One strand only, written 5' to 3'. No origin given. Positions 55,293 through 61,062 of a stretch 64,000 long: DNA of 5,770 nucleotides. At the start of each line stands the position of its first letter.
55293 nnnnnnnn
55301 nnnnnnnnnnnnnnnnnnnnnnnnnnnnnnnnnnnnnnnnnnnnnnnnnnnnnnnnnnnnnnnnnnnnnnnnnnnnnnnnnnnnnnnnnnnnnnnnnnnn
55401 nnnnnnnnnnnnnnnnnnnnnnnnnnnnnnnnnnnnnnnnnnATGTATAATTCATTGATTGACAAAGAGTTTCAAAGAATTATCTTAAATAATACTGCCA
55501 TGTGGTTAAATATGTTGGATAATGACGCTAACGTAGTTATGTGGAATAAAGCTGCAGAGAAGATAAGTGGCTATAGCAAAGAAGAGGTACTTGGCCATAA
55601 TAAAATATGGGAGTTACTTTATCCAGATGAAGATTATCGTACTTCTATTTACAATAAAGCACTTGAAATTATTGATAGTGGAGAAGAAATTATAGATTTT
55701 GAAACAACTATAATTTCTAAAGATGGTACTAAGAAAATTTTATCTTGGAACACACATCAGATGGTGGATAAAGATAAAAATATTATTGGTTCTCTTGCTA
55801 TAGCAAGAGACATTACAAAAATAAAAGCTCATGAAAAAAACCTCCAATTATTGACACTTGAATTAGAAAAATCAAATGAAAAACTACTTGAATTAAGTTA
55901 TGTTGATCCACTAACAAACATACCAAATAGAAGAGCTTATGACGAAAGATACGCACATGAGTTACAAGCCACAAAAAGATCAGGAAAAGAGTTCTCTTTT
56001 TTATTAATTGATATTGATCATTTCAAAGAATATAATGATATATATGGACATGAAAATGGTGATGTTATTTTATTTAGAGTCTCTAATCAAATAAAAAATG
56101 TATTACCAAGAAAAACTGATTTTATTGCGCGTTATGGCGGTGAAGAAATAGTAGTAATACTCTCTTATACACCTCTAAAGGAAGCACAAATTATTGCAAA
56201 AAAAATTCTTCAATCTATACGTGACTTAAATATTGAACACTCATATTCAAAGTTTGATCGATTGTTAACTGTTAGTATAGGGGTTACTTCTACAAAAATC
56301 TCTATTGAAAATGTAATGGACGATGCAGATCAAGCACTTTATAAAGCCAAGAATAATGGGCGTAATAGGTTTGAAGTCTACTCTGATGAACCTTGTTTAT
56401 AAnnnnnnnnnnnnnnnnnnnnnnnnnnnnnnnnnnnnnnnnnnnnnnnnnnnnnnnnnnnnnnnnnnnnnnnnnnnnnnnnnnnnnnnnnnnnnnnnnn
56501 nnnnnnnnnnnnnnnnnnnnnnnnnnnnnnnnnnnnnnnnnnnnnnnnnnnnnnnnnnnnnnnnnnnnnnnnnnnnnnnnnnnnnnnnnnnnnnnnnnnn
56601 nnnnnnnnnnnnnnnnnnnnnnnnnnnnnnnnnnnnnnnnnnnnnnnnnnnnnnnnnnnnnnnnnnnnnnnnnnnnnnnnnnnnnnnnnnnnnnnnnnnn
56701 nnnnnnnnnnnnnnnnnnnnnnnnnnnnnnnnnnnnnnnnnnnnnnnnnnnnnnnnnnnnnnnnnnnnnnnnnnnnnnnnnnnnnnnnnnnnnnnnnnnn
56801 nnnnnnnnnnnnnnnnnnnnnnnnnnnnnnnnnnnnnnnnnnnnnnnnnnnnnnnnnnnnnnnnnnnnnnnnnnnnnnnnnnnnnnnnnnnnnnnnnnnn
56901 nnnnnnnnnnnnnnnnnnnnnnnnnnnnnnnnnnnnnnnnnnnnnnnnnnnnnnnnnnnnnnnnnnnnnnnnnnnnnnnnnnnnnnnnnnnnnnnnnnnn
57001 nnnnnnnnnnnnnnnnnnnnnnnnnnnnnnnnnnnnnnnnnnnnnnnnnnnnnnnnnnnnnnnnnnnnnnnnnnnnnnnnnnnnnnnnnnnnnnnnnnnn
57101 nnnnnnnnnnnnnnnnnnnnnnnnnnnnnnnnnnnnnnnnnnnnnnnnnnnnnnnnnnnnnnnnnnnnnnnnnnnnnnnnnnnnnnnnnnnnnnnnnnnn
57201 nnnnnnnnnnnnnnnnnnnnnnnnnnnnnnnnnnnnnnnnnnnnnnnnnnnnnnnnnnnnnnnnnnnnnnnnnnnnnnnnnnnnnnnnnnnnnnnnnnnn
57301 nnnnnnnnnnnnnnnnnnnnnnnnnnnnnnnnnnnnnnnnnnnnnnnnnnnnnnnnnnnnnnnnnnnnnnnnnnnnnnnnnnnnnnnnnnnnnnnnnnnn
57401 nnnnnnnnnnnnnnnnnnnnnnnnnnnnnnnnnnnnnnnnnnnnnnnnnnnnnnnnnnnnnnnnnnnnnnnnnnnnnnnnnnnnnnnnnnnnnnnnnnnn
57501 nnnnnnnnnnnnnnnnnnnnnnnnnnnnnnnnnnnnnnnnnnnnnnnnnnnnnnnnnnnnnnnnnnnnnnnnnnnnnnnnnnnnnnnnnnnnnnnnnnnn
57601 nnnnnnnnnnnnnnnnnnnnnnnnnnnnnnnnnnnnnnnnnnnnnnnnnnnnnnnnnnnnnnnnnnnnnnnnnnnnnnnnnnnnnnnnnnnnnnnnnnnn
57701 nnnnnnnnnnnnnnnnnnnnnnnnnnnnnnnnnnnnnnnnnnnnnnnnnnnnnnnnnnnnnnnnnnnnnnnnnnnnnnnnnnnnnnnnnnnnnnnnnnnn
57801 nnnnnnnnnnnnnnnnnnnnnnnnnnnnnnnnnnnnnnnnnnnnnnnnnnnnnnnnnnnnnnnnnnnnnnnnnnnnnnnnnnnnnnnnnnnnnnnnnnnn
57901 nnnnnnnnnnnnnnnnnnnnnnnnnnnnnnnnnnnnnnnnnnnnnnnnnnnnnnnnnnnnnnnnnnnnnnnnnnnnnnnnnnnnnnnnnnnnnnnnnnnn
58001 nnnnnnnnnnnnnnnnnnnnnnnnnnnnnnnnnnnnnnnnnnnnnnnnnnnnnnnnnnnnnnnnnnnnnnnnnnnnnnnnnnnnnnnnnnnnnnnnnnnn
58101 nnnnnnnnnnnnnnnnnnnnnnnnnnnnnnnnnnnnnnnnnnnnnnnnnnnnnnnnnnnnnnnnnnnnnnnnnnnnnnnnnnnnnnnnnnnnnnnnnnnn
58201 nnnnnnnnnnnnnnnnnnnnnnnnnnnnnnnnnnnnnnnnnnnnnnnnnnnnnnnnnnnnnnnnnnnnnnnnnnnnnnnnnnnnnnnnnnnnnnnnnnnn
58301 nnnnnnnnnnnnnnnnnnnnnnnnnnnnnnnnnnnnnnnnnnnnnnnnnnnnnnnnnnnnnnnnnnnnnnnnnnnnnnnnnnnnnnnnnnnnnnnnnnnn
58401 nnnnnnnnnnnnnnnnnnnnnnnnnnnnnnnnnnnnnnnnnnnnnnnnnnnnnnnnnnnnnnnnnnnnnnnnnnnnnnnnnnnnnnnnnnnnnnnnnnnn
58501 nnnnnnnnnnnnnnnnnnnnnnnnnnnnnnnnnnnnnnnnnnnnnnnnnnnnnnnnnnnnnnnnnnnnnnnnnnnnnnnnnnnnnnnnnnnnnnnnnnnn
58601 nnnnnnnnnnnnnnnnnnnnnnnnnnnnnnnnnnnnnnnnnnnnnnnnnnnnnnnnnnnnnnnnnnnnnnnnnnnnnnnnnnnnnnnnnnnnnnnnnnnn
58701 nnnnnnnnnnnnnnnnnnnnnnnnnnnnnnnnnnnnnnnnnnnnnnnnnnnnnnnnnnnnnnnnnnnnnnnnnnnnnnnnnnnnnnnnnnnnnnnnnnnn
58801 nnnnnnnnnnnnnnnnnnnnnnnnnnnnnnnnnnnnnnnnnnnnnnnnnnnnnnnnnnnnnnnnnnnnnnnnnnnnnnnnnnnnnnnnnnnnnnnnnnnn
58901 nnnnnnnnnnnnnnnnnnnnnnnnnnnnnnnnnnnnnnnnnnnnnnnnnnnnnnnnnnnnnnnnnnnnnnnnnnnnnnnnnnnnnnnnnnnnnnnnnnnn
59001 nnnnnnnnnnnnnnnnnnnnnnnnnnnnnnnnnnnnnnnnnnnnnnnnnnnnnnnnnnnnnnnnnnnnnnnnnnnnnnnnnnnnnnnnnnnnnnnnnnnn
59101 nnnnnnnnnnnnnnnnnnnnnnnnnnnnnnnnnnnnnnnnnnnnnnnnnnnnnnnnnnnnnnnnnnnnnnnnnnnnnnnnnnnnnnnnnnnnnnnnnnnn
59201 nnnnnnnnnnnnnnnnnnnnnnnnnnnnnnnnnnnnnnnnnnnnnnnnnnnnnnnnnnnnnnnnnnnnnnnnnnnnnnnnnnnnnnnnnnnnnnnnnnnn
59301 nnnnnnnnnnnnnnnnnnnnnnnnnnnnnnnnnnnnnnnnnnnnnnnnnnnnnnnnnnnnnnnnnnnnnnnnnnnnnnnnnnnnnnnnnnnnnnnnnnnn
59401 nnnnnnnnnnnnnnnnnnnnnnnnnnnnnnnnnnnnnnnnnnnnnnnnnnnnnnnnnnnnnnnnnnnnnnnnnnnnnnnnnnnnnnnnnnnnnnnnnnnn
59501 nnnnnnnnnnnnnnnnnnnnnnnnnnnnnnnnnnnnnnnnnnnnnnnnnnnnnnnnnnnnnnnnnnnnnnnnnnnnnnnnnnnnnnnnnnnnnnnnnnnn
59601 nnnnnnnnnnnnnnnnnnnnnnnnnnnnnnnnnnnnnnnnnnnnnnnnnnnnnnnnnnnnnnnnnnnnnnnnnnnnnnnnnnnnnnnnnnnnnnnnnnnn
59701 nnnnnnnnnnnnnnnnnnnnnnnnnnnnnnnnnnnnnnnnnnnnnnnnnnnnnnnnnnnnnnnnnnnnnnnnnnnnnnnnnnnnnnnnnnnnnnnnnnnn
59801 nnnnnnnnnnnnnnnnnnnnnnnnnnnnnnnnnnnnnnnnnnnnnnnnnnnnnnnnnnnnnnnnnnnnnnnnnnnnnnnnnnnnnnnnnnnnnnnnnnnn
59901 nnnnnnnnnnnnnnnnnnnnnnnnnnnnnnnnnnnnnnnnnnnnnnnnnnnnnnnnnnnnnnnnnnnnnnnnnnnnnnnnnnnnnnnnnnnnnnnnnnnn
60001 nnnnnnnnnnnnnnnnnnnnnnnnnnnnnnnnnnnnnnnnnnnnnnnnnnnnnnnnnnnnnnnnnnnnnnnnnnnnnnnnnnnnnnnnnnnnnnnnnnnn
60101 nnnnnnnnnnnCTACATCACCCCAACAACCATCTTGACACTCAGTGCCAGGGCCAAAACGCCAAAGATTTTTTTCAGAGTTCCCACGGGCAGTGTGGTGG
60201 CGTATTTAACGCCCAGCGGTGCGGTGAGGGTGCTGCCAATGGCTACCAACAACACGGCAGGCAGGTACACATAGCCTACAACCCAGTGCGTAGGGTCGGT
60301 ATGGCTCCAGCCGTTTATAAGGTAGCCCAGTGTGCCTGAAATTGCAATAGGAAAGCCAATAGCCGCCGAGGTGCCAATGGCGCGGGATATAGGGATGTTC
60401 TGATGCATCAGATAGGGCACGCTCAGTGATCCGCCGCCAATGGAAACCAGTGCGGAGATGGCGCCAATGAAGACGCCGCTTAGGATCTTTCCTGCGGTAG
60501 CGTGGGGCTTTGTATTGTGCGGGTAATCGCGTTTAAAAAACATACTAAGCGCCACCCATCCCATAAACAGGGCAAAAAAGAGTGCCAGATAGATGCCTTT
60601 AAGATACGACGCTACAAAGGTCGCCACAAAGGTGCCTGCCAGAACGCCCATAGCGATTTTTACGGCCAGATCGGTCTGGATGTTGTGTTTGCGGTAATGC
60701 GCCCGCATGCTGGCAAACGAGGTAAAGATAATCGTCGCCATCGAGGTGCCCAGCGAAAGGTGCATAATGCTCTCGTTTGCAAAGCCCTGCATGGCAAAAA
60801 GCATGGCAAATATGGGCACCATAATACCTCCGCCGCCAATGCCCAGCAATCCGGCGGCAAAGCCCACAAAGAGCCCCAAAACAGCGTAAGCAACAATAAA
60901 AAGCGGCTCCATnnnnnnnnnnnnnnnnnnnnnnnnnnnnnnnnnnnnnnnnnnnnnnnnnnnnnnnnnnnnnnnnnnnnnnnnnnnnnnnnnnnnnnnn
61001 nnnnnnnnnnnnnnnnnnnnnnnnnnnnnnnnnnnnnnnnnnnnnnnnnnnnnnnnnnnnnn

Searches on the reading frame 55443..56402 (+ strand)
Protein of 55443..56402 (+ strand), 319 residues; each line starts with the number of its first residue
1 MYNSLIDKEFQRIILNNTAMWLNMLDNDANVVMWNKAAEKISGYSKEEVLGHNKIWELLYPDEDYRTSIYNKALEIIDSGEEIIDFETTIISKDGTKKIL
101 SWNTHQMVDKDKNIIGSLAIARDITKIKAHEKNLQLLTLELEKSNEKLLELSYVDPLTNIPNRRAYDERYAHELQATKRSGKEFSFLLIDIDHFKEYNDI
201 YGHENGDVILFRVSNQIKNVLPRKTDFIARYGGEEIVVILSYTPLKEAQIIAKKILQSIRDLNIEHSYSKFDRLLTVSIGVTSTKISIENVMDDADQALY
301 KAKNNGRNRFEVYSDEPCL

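Call 103: search_protein_families(library=pfam, proteins=[window:55443-56402:+], max_evalue=0.00001)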
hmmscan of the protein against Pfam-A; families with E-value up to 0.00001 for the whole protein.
window:55443-56402:+ (319 aa): 6 families
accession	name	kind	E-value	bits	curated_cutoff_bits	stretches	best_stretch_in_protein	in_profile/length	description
PF00990.26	GGDEF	-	3.8e-46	157.2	23.8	1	153-309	2-161/161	Diguanylate cyclase, GGDEF domain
PF13426.13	PAS_9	-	3.4e-13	50.2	27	1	19-126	3-103/103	PAS domain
PF00989.32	PAS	-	1.9e-12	47.6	22.6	1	16-124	8-113/113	PAS fold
PF08448.16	PAS_4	-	2.8e-11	44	23.1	1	16-126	2-107/110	PAS fold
PF08447.18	PAS_3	-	4.7e-08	33.6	25.6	1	32-115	2-83/89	PAS fold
PF24898.2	GGDEF_GdpP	-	6.9e-06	26.8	30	0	189-311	1-117/126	Cyclic-di-AMP phosphodiesterase GdpP-like, GGDEF domain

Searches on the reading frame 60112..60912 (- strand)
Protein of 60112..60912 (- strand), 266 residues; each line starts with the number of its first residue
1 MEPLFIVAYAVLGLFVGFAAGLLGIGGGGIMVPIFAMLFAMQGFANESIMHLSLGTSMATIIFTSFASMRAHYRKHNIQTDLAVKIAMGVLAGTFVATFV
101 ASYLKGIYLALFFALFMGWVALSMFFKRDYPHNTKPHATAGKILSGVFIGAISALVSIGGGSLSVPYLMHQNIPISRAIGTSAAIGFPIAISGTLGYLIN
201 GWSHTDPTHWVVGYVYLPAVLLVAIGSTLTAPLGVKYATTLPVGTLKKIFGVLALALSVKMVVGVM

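Call 103: search_protein_families(library=pfam, proteins=[window:60112-60912:-], max_evalue=0.00001)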
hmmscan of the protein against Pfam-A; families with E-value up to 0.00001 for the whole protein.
window:60112-60912:- (266 aa): 1 family
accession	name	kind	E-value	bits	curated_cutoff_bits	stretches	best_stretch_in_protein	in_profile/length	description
PF01925.25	TauE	-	1.2e-47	163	32.6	1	10-261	2-237/237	Sulfite exporter TauE/SafE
